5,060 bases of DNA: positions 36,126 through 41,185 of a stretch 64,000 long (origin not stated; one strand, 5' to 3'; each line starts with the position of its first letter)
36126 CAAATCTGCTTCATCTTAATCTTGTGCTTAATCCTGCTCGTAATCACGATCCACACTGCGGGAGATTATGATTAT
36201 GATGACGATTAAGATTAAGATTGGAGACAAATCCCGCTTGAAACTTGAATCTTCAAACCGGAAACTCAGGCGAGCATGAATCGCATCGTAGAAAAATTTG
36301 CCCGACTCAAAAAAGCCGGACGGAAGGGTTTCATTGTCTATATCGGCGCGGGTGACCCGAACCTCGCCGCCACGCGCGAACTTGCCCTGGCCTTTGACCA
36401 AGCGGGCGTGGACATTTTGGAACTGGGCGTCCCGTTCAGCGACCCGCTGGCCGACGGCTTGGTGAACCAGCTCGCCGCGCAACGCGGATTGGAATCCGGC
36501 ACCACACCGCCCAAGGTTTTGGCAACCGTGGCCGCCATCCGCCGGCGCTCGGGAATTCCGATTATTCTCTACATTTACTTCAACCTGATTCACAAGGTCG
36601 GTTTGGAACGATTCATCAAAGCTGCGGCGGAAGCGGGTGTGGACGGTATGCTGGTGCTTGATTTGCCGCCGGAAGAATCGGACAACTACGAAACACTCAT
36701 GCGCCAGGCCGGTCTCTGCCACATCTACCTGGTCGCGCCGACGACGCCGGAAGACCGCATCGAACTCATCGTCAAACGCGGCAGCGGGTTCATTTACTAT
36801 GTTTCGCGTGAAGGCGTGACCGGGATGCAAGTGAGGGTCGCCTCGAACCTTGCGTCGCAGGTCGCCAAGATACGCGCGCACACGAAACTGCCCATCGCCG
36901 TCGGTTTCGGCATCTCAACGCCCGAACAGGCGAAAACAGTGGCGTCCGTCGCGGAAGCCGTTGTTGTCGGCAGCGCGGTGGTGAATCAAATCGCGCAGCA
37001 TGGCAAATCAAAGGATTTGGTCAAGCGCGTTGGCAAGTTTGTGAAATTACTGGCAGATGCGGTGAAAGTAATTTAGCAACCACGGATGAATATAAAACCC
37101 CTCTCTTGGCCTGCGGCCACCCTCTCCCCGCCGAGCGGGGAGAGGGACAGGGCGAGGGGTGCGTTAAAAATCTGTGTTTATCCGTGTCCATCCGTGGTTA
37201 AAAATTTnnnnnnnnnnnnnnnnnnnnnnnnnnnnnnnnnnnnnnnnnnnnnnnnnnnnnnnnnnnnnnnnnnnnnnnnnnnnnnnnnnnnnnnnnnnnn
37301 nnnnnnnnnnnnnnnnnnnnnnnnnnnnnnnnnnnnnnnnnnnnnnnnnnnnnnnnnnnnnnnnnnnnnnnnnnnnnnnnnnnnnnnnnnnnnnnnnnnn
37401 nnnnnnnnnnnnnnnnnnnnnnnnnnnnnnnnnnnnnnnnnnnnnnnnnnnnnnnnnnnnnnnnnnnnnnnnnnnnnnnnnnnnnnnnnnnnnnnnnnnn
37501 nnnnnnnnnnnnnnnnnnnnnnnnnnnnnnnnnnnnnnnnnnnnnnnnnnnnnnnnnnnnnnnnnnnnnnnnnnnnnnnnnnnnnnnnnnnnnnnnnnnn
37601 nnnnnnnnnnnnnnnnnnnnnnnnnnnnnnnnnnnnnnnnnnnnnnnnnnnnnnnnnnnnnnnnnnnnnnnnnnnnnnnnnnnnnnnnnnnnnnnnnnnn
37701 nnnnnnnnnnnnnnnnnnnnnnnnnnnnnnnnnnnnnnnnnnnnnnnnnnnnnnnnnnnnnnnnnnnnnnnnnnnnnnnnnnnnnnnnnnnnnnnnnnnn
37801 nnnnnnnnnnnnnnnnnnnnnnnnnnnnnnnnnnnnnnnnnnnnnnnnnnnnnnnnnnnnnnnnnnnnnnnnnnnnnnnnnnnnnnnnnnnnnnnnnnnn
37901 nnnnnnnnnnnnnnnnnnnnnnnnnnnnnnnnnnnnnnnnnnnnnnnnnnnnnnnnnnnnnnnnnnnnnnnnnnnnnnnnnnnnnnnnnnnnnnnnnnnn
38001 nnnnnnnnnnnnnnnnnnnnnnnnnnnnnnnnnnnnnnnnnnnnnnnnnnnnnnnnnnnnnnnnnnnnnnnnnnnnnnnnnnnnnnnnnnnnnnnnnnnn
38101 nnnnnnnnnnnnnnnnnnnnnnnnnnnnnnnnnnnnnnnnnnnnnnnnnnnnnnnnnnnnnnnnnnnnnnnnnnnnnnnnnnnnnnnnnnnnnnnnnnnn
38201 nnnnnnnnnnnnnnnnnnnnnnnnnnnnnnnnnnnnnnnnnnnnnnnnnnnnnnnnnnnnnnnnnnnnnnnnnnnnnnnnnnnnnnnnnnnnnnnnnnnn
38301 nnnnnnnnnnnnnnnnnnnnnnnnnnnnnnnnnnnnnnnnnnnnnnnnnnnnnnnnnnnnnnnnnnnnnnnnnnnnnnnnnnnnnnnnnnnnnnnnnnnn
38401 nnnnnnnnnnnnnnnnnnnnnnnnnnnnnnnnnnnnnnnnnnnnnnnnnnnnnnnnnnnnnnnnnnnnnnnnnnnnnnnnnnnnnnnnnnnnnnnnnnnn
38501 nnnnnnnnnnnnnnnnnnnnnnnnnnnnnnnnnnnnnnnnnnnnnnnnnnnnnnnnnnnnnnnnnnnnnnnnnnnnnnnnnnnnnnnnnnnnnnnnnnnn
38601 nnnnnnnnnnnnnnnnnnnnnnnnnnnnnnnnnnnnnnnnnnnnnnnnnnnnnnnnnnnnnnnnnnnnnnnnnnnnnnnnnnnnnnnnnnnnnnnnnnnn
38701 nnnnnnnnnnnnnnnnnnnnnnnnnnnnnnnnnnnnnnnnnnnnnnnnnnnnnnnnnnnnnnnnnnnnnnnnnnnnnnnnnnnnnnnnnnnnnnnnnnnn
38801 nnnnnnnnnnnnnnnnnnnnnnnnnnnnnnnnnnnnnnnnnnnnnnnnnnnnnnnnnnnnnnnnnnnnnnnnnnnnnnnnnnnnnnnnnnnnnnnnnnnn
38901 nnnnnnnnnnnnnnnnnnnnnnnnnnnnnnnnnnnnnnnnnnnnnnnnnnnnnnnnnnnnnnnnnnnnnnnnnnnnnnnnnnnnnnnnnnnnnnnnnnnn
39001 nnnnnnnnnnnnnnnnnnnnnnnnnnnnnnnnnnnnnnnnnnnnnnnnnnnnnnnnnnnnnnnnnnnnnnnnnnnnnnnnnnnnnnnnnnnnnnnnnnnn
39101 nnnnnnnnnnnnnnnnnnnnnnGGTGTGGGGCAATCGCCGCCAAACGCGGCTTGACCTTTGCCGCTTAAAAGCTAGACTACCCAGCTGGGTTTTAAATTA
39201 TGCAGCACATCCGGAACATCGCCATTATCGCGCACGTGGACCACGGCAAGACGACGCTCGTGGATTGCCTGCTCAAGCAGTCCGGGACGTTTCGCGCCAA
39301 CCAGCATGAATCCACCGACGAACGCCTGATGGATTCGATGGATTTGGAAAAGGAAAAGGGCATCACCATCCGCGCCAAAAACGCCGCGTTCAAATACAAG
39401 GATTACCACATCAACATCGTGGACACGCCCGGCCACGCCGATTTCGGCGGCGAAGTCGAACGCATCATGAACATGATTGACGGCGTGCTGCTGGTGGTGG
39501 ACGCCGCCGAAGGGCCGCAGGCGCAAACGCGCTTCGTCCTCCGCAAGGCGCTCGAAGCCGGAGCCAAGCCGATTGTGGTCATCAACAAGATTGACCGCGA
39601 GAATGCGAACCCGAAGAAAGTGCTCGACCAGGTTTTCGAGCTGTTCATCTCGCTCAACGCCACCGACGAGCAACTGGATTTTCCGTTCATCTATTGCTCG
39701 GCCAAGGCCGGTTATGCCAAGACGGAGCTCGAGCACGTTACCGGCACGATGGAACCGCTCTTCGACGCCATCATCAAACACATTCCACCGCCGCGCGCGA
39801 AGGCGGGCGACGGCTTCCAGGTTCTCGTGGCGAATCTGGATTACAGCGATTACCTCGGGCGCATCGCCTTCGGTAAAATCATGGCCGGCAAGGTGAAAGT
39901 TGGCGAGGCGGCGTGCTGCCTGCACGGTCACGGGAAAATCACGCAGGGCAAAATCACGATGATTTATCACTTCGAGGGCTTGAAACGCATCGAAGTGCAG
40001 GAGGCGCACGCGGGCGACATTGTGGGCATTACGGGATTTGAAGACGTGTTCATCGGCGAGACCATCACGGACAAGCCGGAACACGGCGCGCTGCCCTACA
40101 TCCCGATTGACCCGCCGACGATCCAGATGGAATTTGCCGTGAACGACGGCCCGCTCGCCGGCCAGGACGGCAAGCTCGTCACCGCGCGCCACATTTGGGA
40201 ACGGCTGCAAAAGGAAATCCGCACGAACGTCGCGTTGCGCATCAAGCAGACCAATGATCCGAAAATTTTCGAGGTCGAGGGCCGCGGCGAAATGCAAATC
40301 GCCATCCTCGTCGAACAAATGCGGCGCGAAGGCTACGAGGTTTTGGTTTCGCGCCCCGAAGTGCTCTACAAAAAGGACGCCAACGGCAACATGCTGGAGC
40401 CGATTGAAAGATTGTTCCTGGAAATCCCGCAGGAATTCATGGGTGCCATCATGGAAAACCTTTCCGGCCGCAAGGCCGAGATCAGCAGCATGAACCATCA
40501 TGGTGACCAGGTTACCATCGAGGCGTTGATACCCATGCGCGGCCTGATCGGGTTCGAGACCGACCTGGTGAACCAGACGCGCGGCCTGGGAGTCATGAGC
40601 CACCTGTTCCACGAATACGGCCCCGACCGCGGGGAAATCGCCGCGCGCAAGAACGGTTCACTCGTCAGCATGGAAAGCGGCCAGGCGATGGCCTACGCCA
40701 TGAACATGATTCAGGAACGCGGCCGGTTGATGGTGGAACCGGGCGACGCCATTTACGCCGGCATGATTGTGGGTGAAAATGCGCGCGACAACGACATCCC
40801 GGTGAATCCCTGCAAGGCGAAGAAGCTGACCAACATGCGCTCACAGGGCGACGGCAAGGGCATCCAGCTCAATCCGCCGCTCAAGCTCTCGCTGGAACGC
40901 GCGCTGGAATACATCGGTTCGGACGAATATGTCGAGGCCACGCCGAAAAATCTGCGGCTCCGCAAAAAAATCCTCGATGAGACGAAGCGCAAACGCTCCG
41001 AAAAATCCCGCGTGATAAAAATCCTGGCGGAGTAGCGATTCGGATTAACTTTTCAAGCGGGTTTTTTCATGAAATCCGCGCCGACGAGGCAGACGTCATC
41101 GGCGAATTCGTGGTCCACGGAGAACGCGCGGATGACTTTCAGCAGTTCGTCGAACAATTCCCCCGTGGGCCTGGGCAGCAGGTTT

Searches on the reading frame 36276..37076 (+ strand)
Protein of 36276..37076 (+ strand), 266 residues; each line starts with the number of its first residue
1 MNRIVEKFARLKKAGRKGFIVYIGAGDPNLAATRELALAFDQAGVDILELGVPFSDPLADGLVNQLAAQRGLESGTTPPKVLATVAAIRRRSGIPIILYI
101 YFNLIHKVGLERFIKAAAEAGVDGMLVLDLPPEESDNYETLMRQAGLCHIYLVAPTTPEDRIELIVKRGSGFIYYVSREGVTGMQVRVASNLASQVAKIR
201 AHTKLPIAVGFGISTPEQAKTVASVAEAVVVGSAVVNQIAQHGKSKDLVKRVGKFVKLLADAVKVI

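Call 27: search_protein_families(library=pfam, proteins=[window:36276-37076:+], max_evalue=0.00001)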
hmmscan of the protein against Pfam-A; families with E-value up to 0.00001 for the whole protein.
window:36276-37076:+ (266 aa): 1 family
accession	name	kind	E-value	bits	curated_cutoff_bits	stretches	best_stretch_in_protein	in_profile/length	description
PF00290.26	Trp_syntA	-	3.1e-86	289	27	1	8-261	1-256/259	Tryptophan synthase alpha chain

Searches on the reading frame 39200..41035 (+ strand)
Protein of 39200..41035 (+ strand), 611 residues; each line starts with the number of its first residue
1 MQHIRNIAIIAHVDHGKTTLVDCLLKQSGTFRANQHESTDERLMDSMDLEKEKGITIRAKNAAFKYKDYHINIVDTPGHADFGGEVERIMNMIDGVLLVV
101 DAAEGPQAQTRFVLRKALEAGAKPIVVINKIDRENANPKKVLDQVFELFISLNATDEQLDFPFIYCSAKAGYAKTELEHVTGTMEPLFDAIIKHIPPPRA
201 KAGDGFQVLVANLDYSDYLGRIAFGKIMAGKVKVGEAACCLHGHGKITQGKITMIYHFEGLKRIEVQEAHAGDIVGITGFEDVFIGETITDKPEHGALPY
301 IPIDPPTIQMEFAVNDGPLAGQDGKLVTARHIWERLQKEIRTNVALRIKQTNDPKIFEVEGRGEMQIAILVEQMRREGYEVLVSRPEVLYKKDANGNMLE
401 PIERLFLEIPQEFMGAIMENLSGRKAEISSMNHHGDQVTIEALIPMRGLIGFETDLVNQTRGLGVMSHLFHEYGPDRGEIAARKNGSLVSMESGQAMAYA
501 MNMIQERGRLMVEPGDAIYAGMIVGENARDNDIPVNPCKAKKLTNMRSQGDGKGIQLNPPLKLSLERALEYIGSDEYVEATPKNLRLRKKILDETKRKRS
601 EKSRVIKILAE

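Call 28: search_protein_families(library=pfam, proteins=[window:39200-41035:+], max_evalue=0.00001)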
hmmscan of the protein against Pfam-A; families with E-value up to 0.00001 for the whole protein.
window:39200-41035:+ (611 aa): 6 families
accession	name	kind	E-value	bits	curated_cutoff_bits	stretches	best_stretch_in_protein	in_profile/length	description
PF00009.33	GTP_EFTU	-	3.2e-61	206.7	26.5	1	3-197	2-188/188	Elongation factor Tu GTP binding domain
PF21018.2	BipA_C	-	3.3e-45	152.8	23.8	1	485-594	1-110/110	TypA/BipA C-terminal domain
PF00679.30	EFG_C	-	1.5e-22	79.9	27.9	1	398-481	2-86/89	Elongation factor G C-terminus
PF03144.31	GTP_EFTU_D2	-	1e-10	42.3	30.3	1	220-290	1-73/73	Elongation factor Tu domain 2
PF22042.2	EF-G_D2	-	1.9e-09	37.9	27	1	208-291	4-83/84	Elongation factor G domain 2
PF01926.29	MMR_HSR1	-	1.1e-07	32.4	21.9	1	7-130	2-113/113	50S ribosome-binding GTPase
